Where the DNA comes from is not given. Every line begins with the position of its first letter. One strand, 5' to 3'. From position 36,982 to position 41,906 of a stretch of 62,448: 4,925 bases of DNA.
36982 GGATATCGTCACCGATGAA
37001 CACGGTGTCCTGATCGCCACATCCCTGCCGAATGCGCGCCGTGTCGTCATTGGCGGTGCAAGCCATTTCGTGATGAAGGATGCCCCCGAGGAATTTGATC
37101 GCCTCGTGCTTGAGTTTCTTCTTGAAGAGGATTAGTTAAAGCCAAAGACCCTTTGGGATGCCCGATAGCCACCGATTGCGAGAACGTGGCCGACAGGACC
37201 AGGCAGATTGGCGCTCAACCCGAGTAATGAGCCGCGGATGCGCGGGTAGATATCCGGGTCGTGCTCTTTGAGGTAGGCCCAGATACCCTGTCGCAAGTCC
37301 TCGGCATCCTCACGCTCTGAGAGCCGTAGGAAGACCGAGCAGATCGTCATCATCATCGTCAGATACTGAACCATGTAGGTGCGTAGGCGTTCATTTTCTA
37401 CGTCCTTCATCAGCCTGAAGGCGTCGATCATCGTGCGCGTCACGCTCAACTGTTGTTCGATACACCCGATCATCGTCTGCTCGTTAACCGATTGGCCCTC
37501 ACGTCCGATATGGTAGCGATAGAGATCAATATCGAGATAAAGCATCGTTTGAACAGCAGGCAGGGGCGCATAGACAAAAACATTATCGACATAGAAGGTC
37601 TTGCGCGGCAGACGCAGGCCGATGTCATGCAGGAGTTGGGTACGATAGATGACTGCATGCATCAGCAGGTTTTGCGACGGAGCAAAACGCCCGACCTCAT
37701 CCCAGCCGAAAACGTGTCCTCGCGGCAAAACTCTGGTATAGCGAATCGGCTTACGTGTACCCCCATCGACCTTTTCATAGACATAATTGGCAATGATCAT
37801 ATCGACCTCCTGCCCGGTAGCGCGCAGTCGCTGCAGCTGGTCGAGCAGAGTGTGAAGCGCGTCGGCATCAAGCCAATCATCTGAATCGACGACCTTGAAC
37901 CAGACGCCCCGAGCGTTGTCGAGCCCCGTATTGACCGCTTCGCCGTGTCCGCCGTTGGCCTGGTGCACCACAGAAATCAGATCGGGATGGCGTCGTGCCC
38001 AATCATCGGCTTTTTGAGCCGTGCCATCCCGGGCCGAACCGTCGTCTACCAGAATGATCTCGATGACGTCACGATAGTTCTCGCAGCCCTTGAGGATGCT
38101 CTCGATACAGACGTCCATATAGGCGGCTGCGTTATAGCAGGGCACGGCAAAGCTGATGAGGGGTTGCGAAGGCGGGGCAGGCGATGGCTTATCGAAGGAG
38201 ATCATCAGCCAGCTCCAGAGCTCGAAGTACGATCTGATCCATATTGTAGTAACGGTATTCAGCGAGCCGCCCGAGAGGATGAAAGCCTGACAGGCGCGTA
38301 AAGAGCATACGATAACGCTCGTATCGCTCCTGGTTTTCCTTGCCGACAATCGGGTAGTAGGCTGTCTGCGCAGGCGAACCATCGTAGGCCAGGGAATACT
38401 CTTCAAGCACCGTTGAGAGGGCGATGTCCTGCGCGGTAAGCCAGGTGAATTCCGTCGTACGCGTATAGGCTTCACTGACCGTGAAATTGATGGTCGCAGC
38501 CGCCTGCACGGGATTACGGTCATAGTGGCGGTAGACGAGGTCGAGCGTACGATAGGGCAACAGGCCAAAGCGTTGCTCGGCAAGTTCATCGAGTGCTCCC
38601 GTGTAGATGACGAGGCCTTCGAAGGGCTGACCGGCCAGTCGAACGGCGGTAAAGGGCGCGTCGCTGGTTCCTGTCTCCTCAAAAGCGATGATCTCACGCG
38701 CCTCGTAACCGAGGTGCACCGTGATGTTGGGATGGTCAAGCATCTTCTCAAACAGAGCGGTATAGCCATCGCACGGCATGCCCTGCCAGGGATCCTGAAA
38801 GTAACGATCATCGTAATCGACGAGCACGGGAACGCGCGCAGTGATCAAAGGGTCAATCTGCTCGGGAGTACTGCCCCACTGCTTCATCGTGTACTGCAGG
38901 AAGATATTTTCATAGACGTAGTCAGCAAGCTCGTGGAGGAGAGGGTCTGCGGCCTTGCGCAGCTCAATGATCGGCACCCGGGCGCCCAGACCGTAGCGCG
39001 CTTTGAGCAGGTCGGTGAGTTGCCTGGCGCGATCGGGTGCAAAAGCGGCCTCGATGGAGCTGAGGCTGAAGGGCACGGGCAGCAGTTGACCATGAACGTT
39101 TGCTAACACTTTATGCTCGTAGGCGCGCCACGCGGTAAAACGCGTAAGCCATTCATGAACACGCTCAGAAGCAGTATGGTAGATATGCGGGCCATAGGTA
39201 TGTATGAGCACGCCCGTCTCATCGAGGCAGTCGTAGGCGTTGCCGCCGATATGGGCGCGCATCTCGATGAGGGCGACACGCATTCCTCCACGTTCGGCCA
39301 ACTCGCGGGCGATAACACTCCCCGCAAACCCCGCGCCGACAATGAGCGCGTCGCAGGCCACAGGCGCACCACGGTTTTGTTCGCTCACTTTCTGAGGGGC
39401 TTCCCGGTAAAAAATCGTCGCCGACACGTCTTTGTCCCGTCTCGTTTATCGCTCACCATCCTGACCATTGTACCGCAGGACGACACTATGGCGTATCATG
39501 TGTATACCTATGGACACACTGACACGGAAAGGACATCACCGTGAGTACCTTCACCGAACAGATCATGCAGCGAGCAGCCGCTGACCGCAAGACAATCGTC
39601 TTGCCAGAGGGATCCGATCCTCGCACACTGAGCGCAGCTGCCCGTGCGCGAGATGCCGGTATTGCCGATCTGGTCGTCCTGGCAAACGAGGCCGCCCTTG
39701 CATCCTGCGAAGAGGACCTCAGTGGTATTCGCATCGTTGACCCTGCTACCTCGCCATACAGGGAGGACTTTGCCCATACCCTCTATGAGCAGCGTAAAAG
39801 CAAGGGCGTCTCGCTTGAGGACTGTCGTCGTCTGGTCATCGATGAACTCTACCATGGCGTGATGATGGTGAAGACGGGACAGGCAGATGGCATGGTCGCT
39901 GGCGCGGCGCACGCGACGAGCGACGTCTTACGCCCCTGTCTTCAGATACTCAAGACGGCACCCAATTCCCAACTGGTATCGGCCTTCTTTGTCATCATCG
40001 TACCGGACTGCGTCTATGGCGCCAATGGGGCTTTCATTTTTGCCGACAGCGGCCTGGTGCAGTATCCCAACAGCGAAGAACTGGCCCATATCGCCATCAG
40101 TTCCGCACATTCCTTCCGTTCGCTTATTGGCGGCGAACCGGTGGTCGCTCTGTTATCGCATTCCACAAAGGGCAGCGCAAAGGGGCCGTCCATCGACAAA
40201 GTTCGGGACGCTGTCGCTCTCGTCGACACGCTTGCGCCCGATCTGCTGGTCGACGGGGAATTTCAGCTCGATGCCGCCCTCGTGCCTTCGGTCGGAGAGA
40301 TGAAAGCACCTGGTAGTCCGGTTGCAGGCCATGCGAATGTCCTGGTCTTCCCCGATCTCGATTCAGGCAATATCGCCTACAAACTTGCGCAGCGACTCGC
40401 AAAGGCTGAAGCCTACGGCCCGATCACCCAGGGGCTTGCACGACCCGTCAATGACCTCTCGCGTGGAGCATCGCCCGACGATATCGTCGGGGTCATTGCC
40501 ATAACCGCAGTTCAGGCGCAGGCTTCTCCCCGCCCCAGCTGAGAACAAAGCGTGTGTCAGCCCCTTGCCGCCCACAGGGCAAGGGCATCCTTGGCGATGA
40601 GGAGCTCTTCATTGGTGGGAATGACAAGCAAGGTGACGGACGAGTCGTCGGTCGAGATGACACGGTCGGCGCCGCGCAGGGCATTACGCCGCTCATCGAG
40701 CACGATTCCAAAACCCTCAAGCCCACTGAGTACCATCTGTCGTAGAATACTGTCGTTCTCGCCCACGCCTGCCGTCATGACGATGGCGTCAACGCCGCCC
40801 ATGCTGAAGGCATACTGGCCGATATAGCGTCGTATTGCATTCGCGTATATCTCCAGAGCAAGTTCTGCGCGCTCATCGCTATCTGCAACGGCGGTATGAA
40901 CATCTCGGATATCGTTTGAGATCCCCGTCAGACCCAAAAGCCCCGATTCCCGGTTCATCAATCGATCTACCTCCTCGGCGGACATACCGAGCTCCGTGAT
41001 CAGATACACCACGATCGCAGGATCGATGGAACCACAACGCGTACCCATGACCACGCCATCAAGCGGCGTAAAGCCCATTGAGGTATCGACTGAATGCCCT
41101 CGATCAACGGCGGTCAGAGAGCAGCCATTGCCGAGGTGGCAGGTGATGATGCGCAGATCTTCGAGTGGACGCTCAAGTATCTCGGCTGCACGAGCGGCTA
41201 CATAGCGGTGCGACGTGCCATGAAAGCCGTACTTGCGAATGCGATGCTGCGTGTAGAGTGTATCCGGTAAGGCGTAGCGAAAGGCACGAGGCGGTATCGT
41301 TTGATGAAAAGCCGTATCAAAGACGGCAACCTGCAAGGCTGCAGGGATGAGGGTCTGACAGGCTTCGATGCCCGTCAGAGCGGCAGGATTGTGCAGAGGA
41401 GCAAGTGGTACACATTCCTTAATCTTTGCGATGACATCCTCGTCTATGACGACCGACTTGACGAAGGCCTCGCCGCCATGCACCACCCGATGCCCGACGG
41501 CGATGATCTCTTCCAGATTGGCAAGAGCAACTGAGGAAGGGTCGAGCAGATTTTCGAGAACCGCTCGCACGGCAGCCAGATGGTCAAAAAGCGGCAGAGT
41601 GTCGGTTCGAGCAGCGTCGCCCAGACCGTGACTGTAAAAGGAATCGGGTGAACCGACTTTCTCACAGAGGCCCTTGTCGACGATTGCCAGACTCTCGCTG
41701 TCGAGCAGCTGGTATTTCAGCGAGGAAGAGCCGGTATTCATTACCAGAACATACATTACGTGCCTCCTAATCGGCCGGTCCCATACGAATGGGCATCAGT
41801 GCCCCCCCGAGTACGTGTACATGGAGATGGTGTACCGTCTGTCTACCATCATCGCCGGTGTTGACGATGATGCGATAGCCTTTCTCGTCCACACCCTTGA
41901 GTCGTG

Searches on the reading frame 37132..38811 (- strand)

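Call 15: search_protein_families(library=pfam, proteins=[window:37132-38811:-], max_evalue=0.00001)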
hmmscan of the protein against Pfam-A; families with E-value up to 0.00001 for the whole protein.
window:37132-38811:- (559 aa): 2 families
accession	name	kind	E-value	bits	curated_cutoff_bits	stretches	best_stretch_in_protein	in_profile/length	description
PF00535.33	Glycos_transf_2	-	3.5e-26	92.6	23.3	1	220-332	1-111/168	Glycosyl transferase family 2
PF13641.12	Glyco_tranf_2_3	-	4.3e-10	40.4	27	1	217-327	2-112/230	Glycosyltransferase like family 2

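Call 51: search_protein_families(library=ncbifam, proteins=[window:37132-38811:-], max_evalue=0.001)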
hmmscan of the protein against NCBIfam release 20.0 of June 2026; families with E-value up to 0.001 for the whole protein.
window:37132-38811:- (559 aa): 14 families
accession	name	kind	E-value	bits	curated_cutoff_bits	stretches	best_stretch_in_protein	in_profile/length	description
NF007482.0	PRK10073.1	equivalog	7.7e-22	77.7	423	1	215-478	4-255/334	glycosyltransferase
TIGR03937.1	PgaC_IcaA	equivalog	1.5e-17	63.7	422.3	1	207-328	35-152/407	poly-beta-1,6-N-acetyl-D-glucosamine synthase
NF047683.1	TeichurnBiosyTuaG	equivalog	8.4e-13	48.5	400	1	215-327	4-112/252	teichuronic acid biosynthesis protein TuaG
TIGR03111.1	glyc2_xrt_Gpos1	hypoth_equivalog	3.7e-10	39.2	363.95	1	214-326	46-156/439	TIGR03111 family XrtG-associated glycosyltransferase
NF041875.1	EPS_EpsD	equivalog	2.1e-09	37.3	370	1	220-321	2-99/325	exopolysaccharide biosynthesis glycosyltransferase EpsD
NF050050.1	ProtGlycPglI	equivalog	9.2e-09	35.1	500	1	217-327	2-109/306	GalNAc(5)-diNAcBac-PP-undecaprenol beta-1,3-glucosyltransferase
TIGR03469.1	HpnB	hypoth_equivalog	4.9e-08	32.4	379.25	1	201-327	28-161/386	hopene-associated glycosyltransferase HpnB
TIGR03965.1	mycofact_glyco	equivalog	1e-07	31.2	280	1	211-327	67-180/467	mycofactocin biosynthesis glycosyltransferase MftF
TIGR04283.1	glyco_like_mftF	equivalog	2.6e-07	30.5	182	1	219-327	1-98/221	TIGR04283 family arsenosugar biosynthesis glycosyltransferase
TIGR04242.1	nodulat_NodC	equivalog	3.5e-07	29.5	550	1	215-328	46-158/395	chitooligosaccharide synthase NodC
NF053739.1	GlytfEpsEBac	equivalog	1.7e-06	27.3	450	1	218-319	2-100/265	glycosyltransferase EpsE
NF007986.1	PRK10714.1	equivalog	2.1e-06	27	529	1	219-311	8-100/316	undecaprenyl-phosphate 4-deoxy-4-formamido-L-arabinose transferase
NF058614.1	PPMAGASynPpgS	equivalog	7.4e-06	25.5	370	1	222-349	5-119/226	polyprenyl-phospho-N-acetylgalactosaminyl synthase PpgS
NF010496.0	PRK13915.1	equivalog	0.00062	18.9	262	1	218-311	32-126/307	glucosyl-3-phosphoglycerate synthase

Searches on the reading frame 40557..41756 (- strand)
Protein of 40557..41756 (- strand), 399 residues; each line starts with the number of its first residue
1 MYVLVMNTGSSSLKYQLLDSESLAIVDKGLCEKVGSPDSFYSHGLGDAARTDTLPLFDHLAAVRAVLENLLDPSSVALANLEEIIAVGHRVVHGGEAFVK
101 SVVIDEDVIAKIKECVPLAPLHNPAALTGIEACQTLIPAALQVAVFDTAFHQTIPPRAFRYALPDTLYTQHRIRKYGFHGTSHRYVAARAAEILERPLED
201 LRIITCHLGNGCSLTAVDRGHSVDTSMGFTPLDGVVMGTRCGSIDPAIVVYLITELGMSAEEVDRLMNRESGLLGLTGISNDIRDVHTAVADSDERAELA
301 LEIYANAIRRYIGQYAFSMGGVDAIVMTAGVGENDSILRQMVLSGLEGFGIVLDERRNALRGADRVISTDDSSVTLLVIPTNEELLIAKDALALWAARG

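Call 27: search_protein_families(library=pfam, proteins=[window:40557-41756:-], max_evalue=0.00001)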
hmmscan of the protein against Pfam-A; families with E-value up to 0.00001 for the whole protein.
window:40557-41756:- (399 aa): 1 family
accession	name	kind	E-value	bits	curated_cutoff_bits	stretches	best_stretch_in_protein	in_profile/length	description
PF00871.23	Acetate_kinase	-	2.4e-150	501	22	1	3-389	2-392/392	Acetokinase family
